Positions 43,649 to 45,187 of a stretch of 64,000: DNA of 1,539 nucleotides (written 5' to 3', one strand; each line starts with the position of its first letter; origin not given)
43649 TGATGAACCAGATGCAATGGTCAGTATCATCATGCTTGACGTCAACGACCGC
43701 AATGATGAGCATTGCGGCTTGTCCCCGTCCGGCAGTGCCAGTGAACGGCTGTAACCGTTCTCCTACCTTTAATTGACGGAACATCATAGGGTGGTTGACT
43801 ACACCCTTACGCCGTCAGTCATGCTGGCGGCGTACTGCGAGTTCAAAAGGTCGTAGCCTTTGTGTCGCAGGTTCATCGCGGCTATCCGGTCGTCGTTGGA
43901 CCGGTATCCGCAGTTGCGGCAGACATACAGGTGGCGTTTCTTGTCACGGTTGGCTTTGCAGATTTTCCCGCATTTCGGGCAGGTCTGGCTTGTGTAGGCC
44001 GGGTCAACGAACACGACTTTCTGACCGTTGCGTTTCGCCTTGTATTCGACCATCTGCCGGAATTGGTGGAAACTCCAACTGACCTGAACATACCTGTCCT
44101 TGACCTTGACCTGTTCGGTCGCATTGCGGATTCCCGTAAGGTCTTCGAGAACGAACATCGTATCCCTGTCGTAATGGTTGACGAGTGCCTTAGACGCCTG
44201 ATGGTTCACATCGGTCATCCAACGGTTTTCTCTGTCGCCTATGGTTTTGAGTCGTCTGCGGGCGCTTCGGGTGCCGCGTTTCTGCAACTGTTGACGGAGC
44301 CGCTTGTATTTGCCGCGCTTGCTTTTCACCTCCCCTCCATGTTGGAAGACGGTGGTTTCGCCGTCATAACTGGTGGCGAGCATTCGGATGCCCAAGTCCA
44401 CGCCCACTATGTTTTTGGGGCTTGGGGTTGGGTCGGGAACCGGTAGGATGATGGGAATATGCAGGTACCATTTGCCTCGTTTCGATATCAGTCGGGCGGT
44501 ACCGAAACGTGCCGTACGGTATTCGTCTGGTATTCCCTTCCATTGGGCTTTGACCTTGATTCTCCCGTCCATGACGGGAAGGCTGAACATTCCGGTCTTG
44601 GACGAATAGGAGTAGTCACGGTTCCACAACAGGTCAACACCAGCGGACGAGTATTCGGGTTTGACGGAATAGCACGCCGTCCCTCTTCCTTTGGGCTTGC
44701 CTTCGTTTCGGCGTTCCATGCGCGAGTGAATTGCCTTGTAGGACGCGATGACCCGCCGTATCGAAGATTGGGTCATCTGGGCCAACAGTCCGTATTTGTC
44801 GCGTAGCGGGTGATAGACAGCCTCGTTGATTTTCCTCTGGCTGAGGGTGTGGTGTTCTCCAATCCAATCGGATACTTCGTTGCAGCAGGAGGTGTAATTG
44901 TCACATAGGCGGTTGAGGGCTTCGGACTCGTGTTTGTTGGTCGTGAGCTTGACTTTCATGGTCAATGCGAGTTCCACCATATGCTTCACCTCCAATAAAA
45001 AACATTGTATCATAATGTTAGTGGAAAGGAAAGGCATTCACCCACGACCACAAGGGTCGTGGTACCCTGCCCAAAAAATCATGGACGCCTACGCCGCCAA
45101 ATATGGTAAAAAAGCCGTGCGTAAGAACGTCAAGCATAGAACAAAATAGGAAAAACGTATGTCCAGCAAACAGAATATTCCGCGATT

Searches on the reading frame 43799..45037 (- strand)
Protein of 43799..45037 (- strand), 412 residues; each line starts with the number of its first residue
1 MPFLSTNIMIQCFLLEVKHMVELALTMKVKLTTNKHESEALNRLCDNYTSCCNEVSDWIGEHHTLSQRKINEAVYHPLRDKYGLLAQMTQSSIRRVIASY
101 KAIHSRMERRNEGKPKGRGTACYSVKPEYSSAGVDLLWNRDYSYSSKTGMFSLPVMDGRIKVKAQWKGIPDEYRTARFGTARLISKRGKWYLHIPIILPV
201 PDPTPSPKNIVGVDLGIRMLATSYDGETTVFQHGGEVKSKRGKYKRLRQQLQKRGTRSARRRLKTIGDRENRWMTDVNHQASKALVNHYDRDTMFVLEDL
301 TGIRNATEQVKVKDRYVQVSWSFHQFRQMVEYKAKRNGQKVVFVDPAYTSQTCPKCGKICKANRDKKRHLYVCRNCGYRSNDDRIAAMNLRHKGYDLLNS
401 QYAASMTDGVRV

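Call 13: search_protein_families(library=pfam, proteins=[window:43799-45037:-], max_evalue=0.01)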
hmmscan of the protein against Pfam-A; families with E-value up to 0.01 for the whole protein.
window:43799-45037:- (412 aa): 4 families
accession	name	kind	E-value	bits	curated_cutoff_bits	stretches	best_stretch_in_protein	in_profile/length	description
PF07282.18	Cas12f1-like_TNB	-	8.9e-25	87.1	26.3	1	323-390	1-60/60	Cas12f1-like, TNB domain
PF01385.25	OrfB_IS605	-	2e-14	54.3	30.5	1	193-298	1-109/120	Probable transposase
PF07754.17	HVO_2753_ZBP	-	0.0036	17.5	33.2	1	344-377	10-46/46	Small zinc finger protein HVO_2753-like, Zn-binding pocket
PF08271.17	Zn_Ribbon_TF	-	0.0076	16.2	29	0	352-385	2-34/43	TFIIB zinc-binding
